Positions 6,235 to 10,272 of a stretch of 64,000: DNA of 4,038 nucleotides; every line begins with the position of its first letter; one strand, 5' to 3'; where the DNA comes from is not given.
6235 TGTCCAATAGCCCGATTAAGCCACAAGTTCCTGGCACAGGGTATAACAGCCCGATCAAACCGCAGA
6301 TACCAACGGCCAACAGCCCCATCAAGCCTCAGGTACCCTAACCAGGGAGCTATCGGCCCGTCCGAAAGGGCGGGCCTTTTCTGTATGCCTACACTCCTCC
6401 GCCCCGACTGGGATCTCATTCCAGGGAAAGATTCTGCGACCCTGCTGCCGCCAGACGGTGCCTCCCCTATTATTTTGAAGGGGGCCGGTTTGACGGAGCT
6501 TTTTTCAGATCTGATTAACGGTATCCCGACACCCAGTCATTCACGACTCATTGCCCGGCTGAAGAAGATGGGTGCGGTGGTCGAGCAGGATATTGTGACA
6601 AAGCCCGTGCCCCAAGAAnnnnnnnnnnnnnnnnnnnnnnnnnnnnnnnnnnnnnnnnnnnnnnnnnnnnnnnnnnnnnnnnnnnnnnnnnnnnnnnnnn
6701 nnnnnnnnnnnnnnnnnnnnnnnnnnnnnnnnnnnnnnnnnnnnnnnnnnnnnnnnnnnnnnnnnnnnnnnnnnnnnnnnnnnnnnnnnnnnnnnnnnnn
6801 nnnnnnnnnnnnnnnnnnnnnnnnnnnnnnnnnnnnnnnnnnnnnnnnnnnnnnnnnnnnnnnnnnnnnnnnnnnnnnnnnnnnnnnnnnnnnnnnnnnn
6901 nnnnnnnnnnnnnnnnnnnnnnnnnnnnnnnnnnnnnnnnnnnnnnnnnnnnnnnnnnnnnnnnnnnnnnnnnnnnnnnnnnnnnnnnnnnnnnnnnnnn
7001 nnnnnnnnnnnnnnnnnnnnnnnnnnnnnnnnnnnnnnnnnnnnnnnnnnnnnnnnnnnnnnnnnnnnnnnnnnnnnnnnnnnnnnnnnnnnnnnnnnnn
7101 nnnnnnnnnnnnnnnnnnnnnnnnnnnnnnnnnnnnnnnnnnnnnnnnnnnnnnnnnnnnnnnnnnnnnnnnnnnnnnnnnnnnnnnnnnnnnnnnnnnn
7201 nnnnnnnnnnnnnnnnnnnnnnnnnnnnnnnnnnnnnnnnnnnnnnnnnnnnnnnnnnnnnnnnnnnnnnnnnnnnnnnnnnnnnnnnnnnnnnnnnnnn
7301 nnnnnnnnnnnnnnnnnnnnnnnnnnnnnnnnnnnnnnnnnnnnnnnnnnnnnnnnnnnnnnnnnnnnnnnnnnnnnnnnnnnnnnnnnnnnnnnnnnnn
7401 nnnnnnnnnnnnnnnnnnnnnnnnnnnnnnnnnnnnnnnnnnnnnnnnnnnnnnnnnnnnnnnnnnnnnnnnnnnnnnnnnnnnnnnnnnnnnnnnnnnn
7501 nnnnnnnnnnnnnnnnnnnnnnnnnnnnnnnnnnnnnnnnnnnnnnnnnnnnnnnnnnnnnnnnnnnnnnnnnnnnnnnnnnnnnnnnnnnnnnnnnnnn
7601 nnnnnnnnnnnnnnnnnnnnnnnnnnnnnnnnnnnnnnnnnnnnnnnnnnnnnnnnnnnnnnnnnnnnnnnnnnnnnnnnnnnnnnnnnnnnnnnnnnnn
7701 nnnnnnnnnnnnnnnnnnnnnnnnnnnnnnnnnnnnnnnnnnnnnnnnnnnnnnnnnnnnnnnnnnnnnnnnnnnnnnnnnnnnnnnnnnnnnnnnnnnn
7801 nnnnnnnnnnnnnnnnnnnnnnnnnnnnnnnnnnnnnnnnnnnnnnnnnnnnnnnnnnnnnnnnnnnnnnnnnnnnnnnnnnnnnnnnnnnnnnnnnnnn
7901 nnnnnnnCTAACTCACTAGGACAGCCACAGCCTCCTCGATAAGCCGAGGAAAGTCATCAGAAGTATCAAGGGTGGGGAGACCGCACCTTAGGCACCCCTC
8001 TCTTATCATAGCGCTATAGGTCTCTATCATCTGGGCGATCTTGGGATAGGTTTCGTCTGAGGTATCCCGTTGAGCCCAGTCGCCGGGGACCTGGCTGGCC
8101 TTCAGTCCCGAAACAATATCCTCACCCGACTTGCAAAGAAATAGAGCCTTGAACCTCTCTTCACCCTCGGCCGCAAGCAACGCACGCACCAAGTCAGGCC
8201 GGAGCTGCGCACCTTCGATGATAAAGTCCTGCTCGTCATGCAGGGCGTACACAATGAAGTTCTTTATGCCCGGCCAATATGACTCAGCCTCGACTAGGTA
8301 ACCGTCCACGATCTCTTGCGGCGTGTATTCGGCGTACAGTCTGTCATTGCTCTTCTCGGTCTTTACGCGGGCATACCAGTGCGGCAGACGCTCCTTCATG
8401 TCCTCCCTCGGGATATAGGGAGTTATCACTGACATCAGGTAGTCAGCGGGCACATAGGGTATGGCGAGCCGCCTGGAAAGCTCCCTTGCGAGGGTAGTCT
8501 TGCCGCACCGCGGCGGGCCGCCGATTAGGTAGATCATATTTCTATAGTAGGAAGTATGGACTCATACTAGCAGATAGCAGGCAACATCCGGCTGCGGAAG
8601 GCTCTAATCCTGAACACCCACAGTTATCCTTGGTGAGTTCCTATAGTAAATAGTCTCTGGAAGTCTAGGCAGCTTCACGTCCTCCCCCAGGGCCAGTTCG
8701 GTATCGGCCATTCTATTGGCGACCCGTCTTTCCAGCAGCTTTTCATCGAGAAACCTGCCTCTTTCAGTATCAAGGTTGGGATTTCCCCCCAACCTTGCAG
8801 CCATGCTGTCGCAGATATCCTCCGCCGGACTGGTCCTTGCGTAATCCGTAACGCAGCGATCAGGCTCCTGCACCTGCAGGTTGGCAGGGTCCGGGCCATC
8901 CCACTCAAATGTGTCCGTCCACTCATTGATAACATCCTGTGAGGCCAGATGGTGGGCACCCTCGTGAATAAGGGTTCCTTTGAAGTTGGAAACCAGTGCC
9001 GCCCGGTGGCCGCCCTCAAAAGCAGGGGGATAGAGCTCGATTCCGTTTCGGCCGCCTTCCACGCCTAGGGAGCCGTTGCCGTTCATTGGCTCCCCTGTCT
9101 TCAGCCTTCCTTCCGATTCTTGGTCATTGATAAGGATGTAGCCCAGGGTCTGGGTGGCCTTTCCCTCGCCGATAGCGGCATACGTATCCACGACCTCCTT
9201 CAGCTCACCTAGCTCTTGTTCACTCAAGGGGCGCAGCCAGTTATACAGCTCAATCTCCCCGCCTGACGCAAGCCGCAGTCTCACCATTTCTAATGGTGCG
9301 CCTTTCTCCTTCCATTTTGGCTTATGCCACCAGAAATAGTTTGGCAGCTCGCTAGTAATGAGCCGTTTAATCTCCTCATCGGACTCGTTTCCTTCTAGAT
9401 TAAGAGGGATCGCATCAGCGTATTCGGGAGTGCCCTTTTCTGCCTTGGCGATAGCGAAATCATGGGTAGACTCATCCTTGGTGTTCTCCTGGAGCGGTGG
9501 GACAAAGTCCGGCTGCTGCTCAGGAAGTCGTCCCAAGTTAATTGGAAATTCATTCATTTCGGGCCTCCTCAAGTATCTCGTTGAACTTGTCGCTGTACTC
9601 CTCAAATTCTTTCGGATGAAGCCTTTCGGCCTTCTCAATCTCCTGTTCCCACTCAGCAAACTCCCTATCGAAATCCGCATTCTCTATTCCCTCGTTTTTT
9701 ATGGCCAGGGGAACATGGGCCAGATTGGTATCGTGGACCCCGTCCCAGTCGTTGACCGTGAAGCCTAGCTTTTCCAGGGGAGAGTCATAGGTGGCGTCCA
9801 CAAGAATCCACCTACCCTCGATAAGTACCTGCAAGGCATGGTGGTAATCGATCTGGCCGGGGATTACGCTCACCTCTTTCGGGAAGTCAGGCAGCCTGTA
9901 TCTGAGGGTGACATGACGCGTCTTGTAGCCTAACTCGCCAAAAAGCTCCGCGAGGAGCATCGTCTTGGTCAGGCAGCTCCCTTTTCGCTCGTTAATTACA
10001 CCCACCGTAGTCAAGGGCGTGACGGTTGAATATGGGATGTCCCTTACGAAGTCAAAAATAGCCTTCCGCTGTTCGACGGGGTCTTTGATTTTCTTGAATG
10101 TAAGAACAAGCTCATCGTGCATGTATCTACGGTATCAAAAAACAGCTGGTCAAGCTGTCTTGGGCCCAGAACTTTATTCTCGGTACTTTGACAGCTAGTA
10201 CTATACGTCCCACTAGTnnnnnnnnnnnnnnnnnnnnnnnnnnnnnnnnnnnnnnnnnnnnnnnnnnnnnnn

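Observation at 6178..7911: Strong promoter, 35-aa tandem-repeat peptide and attenuator-like terminator ahead of a YcaO-domain enzyme: candidate RiPP-like locus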

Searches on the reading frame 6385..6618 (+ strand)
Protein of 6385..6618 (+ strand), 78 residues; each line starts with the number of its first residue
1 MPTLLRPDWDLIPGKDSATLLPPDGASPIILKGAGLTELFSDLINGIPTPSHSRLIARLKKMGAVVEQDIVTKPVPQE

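Call 63: search_protein_families(library=pfam, alignment_id=A2, max_evalue=10)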
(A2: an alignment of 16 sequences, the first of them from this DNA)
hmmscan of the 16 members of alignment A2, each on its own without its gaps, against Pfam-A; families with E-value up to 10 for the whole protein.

A. member 1, seq(78 aa): 0 families

B. families by the number of members that match (of 16 scanned): 5 families
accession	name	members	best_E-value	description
PF20781.2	TssR_C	1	0.016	TssR C-terminal domain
PF12802.13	MarR_2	1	0.027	MarR family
PF17285.8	PRMT5_TIM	1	0.12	PRMT5 TIM barrel domain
PF20514.4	ROXA-like_wH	1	0.2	ROXA-like winged helix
PF10136.14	SpecificRecomb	1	0.25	Site-specific recombinase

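Call 64: search_solved_structures(query=A2, max_evalue=10, show_alignments=2)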
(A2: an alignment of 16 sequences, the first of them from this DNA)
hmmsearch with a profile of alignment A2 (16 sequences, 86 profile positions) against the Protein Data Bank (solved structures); distinct sequences matched with E-value up to 10: 12.
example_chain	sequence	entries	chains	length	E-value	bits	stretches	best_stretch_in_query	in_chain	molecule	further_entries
7qof_l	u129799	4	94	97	0.11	15.8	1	1-76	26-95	Head fiber dimer protein gp29 | Head fiber trimer protein gp21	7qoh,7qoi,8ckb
2pbf_A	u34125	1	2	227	0.44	13.9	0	51-78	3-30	Protein-L-isoaspartate O-methyltransferase beta-aspartate methyltransferase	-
3lb5_A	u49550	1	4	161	0.55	13.6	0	11-27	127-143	Hit-like protein involved in cell-cycle regulation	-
6mqa_A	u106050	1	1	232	0.86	12.9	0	37-67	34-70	Capsid protein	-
3p0a_A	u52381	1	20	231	1.1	12.6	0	37-67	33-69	HIV-1 CA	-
2lf4_A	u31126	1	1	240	1.3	12.4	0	37-67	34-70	Gag polyprotein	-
6obh_A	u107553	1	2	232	1.3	12.4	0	37-67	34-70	CA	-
2m8p_A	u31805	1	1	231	1.4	12.3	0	37-67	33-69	Capsid protein p24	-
5zhx_A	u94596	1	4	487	1.4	12.3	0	20-68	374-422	Rap1 GTPase-GDP dissociation stimulator 1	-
5xgc_A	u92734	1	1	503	1.5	12.1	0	20-68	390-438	Rap1 GTPase-GDP dissociation stimulator 1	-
3gv2_A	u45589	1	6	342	1.6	12.1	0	37-67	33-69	Capsid protein p24,Carbon dioxide-concentrating mechanism protein CcmK homolog 4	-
3p05_A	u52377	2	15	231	1.7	12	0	37-67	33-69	HIV-1 CA | Capsid protein p24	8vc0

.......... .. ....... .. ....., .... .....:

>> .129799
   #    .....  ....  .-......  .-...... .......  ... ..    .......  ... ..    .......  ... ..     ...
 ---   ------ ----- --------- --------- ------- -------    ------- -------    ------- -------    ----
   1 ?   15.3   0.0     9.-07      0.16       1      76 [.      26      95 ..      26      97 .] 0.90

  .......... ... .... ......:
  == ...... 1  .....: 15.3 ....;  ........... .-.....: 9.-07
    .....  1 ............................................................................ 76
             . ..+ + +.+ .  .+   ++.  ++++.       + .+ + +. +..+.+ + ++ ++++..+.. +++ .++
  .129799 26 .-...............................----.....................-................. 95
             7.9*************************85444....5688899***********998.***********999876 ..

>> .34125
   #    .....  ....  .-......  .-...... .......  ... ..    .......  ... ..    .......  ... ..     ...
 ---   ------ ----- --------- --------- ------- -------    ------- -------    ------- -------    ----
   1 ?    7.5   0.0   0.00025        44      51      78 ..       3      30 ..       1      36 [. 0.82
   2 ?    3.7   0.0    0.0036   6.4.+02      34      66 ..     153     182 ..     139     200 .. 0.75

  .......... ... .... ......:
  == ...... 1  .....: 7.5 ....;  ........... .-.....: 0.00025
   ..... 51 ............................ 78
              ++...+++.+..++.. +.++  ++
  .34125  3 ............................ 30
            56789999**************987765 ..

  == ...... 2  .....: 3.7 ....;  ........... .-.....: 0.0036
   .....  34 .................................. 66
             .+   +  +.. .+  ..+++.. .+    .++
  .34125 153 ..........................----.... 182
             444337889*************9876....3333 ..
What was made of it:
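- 6385..6594 (+): N-terminal domain of the YcaO protein (about aa 1-70) with the fold of a RiPP recognition element (RRE). There is no sequence-level match to Pfam or PDB (calls 63, 64).
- On YcaO-dependent RiPP biosynthetic cluster (azoline/LAP-type): There is no sequence-level match (calls 63, 64), and binding has not been tested.
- Tried and rejected: A Pfam scan of 16 N-terminal slices at E <= 10 and a PDB profile search gave only noise (calls 63, 64).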

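Call 74: predict_structure(alignment_id=A2)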
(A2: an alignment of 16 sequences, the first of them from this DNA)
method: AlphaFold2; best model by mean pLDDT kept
length: 78 residues; sequences in the alignment: 16
mean_pLDDT: 80.3   pTM: 0.59
mean pLDDT of the five models: 80.3, 78.5, 78.2, 78.0, 73.7
residues with pLDDT >= 90: 2; 70-90: 66; 50-70: 10; < 50: 0
segments of 3 or more residues with pLDDT < 50: none
pLDDT, mean of each block of 10 residues (from residue 1): 80 86 87 82 78 83 79 63
secondary structure, 60 per line:
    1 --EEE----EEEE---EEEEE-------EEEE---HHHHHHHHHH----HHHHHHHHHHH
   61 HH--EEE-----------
elements in order: E3-5 E10-13 E17-21 E29-32 H36-45 H50-62 E65-67
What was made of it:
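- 6385..6594 (+): AF2 model of aa 1-78, pLDDT 80 (call 74).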

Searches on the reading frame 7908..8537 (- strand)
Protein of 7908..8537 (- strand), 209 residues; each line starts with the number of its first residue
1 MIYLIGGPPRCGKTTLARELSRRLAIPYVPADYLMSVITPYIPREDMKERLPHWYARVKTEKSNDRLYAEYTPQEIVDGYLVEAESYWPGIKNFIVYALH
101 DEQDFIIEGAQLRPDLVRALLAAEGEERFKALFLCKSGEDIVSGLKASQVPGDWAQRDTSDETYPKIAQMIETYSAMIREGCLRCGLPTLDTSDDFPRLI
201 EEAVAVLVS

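Call 7: search_protein_families(library=pfam, proteins=[window:7908-8537:-], max_evalue=0.01)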
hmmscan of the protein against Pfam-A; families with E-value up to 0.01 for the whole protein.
window:7908-8537:- (209 aa): 8 families
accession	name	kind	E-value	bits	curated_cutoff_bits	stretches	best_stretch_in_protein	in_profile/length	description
PF13238.12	AAA_18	-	6.8e-06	27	29.4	1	4-89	2-89/128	AAA domain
PF13671.12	AAA_33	-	0.00094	19.9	27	1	4-141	3-111/143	AAA domain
PF13521.12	AAA_28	-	0.0019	18.9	27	1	4-34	3-32/164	AAA domain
PF00910.28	RNA_helicase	-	0.0049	17.8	21.5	0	5-26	3-24/105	RNA helicase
PF07728.20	AAA_5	-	0.007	16.8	22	0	4-52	3-47/139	AAA domain (dynein-related subfamily)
PF03215.21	Rad17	-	0.0071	16.7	23.8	0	2-29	47-74/186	Rad17 P-loop domain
PF00004.35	AAA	-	0.0078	17.1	21.2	0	4-29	2-27/131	ATPase family associated with various cellular activities (AAA)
PF13207.12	AAA_17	-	0.0082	16.9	27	0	7-93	2-94/136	AAA domain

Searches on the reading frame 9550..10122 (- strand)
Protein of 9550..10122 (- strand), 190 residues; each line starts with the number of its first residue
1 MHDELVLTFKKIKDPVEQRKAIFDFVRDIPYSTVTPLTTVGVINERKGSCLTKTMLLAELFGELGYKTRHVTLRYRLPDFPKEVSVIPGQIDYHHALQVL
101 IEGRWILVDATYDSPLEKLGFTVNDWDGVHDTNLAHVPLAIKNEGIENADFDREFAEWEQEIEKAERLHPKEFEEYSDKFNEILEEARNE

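Call 7: search_protein_families(library=pfam, proteins=[window:9550-10122:-], max_evalue=0.01)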
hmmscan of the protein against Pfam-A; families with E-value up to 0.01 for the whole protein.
window:9550-10122:- (190 aa): 2 families
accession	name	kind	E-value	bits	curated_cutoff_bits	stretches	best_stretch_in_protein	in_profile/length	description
PF01841.26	Transglut_core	-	3.4e-07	31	23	1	10-110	9-108/108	Transglutaminase-like superfamily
PF00797.23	Acetyltransf_2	-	0.0029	17.9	22.8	1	42-114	41-108/240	N-acetyltransferase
